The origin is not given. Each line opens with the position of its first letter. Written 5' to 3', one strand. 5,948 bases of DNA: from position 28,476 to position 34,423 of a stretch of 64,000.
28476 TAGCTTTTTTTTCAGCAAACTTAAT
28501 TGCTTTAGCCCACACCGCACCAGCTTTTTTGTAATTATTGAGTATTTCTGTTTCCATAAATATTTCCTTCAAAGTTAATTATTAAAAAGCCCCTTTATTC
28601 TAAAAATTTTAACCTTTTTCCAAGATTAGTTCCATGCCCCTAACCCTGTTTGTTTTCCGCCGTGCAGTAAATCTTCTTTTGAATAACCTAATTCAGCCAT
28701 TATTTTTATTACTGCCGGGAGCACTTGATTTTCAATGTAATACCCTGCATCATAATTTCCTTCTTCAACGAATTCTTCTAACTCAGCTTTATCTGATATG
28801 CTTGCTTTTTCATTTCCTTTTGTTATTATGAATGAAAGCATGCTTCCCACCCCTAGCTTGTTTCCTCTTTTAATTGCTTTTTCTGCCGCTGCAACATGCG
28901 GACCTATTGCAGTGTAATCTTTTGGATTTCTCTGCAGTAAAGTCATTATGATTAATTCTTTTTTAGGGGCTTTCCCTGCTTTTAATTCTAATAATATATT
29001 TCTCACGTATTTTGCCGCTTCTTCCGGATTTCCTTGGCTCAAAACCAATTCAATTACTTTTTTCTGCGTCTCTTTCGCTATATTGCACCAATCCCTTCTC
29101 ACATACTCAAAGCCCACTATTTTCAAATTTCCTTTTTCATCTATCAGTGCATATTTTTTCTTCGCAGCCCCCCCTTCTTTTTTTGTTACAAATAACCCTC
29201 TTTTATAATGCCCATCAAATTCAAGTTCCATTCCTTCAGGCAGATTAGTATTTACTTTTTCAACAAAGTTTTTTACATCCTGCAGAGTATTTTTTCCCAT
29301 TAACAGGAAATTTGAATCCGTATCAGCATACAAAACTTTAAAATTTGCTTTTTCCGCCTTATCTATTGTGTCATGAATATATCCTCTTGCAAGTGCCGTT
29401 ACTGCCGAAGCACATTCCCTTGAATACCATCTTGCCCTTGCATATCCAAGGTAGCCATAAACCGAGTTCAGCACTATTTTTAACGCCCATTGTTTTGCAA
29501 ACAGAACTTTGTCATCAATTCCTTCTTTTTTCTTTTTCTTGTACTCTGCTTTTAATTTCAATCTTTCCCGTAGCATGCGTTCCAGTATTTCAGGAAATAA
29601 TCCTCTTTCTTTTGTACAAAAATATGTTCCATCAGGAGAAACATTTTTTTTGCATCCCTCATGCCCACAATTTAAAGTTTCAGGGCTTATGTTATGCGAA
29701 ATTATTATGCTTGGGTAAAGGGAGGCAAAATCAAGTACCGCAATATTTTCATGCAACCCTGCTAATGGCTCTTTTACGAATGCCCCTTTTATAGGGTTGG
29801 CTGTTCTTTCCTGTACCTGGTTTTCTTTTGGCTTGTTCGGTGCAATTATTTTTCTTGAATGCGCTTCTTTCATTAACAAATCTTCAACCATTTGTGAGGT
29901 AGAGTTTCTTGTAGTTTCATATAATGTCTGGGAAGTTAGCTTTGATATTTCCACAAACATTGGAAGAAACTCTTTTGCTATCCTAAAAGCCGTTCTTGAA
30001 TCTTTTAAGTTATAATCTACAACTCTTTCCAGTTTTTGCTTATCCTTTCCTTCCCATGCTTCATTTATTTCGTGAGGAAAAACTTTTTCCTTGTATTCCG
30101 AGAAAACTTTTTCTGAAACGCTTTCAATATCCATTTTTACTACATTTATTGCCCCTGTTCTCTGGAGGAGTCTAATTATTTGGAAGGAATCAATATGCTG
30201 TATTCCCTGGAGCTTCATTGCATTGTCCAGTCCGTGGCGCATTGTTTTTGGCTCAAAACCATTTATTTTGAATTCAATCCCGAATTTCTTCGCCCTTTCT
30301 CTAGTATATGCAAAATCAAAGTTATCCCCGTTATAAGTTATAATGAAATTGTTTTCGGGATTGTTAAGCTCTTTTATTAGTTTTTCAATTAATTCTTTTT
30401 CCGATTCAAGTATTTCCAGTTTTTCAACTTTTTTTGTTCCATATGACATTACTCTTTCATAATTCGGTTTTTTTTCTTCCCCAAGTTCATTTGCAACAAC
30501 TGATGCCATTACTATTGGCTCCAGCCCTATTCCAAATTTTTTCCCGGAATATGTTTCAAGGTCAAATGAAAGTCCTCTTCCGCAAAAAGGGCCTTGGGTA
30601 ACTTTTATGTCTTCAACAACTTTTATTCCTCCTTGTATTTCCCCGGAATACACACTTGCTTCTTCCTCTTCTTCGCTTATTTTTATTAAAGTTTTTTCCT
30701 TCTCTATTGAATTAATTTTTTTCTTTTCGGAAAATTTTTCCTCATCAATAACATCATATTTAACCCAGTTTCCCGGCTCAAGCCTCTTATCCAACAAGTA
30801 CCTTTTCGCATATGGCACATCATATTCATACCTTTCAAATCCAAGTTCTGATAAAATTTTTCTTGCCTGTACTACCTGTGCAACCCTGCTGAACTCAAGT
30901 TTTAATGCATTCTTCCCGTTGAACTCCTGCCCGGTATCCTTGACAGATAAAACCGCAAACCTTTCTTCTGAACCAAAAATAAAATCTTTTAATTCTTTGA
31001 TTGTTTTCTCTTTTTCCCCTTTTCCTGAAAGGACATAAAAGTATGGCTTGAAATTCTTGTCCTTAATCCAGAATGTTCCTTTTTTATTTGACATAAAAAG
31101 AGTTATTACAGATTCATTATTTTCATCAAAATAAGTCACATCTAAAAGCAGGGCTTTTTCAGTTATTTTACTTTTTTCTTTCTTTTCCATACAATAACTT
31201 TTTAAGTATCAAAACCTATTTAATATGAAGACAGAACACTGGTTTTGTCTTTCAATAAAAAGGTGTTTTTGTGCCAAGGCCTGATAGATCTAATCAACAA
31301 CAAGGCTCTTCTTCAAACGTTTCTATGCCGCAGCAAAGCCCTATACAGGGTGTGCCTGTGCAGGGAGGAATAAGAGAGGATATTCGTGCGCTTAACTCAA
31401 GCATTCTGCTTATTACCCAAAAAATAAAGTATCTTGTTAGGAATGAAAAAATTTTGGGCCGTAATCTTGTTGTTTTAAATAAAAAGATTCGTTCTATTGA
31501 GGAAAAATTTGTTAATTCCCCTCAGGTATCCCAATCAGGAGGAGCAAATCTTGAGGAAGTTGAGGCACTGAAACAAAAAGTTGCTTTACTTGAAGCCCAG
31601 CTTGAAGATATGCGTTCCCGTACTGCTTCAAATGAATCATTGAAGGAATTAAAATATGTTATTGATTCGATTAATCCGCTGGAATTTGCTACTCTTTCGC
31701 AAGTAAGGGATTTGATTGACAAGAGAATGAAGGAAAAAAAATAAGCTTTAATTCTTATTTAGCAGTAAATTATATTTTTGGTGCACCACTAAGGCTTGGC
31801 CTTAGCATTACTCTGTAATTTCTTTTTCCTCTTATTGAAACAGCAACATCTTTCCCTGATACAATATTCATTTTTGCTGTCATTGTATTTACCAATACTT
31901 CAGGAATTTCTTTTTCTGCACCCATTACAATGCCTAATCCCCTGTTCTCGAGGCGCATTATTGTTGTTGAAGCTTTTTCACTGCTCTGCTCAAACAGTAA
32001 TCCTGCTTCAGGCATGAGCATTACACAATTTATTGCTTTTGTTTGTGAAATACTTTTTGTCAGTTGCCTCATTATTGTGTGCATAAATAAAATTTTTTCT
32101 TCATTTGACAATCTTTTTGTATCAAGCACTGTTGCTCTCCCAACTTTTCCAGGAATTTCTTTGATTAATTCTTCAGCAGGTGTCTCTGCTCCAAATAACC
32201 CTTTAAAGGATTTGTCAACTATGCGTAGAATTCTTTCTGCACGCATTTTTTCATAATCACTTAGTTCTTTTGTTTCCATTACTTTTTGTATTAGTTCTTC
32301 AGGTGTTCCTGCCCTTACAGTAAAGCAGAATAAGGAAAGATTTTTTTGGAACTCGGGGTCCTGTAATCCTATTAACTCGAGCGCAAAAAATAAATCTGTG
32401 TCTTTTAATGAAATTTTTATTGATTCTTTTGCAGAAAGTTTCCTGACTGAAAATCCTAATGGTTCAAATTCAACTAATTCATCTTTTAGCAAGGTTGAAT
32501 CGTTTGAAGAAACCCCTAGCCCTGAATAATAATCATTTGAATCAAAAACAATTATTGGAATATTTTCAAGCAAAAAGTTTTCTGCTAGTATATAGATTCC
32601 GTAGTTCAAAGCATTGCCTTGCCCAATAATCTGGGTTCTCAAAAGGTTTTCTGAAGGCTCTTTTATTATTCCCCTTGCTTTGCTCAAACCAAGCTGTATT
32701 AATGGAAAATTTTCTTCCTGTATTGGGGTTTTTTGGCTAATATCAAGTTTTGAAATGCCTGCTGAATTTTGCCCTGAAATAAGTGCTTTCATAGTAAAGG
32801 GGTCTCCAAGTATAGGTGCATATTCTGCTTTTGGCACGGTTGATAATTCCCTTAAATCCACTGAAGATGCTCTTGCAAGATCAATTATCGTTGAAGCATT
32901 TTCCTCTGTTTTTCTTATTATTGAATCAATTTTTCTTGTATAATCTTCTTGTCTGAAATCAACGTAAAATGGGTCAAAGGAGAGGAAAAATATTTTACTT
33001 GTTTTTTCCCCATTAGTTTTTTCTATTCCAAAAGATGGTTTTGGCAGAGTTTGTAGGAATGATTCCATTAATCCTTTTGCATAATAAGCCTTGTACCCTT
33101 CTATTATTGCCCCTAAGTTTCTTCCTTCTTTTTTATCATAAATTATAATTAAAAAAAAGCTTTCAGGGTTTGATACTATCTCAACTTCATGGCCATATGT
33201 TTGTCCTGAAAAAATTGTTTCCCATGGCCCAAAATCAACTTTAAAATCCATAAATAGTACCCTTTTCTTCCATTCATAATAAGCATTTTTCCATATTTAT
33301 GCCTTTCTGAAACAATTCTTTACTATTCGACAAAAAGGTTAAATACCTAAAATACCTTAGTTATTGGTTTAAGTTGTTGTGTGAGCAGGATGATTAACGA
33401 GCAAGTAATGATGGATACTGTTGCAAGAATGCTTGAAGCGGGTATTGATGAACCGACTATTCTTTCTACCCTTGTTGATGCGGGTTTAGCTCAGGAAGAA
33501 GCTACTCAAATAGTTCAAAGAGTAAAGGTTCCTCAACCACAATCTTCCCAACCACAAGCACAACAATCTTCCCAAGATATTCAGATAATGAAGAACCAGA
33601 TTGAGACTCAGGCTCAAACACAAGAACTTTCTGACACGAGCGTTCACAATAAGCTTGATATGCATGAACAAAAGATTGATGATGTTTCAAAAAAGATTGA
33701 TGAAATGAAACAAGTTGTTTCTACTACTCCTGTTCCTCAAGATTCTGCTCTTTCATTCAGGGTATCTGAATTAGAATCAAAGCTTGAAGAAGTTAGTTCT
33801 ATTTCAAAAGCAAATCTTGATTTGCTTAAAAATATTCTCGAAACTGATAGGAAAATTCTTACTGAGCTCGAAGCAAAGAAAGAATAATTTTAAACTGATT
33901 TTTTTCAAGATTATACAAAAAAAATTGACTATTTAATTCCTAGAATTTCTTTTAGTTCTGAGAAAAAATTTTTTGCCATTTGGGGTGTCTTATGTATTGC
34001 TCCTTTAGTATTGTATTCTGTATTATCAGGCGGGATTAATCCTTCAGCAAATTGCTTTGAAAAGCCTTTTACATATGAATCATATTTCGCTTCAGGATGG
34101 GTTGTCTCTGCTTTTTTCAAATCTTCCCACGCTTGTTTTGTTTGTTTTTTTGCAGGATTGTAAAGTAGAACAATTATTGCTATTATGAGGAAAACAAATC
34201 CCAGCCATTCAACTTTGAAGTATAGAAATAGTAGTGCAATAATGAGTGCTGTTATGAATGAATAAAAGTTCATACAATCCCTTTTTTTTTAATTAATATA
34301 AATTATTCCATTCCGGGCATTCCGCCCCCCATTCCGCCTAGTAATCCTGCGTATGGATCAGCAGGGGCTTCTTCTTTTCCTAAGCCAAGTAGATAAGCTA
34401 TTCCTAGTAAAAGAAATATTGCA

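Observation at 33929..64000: A 30-kb single-strand block built around three paralogous giant surface proteins: candidate undescribed archaeal cell-surface or host-interaction system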

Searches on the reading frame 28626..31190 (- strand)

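Call 9: search_protein_families(library=pfam, proteins=[window:28626-31190:-], max_evalue=0.001)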
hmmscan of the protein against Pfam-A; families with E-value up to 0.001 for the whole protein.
window:28626-31190:- (854 aa): 3 families
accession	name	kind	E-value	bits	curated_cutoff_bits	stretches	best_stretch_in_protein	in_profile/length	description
PF00136.26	DNA_pol_B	-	8.3e-72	242.8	23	1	428-833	8-452/453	DNA polymerase family B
PF03104.25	DNA_pol_B_exo1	-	1.8e-22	80.4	23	1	120-340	3-229/242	DNA polymerase family B, exonuclease domain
PF13482.12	RNase_H_2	-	3.3e-05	24.3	22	1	255-406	30-162/165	RNase_H superfamily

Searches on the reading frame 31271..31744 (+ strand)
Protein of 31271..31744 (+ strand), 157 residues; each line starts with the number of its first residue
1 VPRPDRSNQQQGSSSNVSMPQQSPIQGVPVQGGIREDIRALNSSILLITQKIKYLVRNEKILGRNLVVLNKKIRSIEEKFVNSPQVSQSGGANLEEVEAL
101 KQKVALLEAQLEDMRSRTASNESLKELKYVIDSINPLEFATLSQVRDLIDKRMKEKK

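Call 9: search_protein_families(library=pfam, proteins=[window:31271-31744:+], max_evalue=0.001)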
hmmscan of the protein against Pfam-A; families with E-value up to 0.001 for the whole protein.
window:31271-31744:+ (157 aa): 0 families

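Call 46: search_protein_families(library=ncbifam, proteins=[window:31271-31744:+], max_evalue=1)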
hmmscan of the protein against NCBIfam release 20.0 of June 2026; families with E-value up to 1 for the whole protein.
window:31271-31744:+ (157 aa): 1 family
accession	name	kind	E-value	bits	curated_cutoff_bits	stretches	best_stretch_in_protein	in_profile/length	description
NF047596.1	LIMLP_15305_fam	equivalog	0.013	15.4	210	1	53-103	41-91/175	LIMLP_15305 family protein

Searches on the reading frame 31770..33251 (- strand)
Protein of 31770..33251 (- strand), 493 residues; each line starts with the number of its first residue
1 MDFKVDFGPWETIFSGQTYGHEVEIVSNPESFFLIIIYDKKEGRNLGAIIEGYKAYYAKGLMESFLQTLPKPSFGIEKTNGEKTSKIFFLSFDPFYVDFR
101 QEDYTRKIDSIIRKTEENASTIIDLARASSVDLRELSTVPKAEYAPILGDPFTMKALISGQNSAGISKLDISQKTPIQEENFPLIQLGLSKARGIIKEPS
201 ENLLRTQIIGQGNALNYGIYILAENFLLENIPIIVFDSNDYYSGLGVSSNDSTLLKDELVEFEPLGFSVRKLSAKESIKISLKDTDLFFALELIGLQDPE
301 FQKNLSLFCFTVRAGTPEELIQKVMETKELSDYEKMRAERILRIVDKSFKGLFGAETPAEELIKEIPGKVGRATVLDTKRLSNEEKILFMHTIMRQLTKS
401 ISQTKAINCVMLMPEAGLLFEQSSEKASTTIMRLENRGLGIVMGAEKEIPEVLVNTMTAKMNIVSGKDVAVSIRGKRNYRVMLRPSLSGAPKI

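Call 9: search_protein_families(library=pfam, proteins=[window:31770-33251:-], max_evalue=0.001)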
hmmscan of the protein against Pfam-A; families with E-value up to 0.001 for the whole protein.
window:31770-33251:- (493 aa): 0 families

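Call 46: search_protein_families(library=ncbifam, proteins=[window:31770-33251:-], max_evalue=1)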
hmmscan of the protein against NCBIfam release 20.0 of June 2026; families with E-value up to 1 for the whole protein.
window:31770-33251:- (493 aa): 1 family
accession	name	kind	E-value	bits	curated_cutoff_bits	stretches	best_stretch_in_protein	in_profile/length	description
NF001264.0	PRK00226.1-5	equivalog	0.042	13.6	180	1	360-394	59-93/158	transcription elongation factor GreA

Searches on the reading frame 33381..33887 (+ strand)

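Call 9: search_protein_families(library=pfam, proteins=[window:33381-33887:+], max_evalue=0.001)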
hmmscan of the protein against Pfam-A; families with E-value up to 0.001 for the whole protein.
window:33381-33887:+ (168 aa): 0 families

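Call 46: search_protein_families(library=ncbifam, proteins=[window:33381-33887:+], max_evalue=1)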
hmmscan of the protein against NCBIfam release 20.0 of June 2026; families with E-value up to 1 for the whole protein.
window:33381-33887:+ (168 aa): 3 families
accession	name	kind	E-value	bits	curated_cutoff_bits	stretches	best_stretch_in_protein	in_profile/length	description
TIGR03319.1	RNase_Y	equivalog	0.16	10.4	454.35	1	36-153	29-142/514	ribonuclease Y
TIGR04527.1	mycoplas_twoTM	subfamily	0.25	11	125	1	54-139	50-127/248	MG_279/MG_280 family protein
TIGR00439.2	FtsX_Gneg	equivalog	0.53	9.4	255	1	70-125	40-95/292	permease-like cell division protein FtsX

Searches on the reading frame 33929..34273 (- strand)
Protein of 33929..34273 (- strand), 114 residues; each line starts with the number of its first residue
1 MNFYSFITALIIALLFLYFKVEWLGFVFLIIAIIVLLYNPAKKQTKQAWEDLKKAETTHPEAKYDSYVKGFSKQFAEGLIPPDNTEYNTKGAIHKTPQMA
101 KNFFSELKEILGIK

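Call 5: search_protein_families(library=pfam, proteins=[window:33929-34273:-], max_evalue=0.1)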
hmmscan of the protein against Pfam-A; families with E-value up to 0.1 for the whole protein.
window:33929-34273:- (114 aa): 2 families
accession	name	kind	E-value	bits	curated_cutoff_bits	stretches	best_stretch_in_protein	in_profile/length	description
PF05975.17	EcsB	-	0.016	14.6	30.7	1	5-64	169-229/383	Bacterial ABC transporter protein EcsB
PF04932.20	Wzy_C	-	0.055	13.7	31.7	1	6-57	22-74/149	O-Antigen ligase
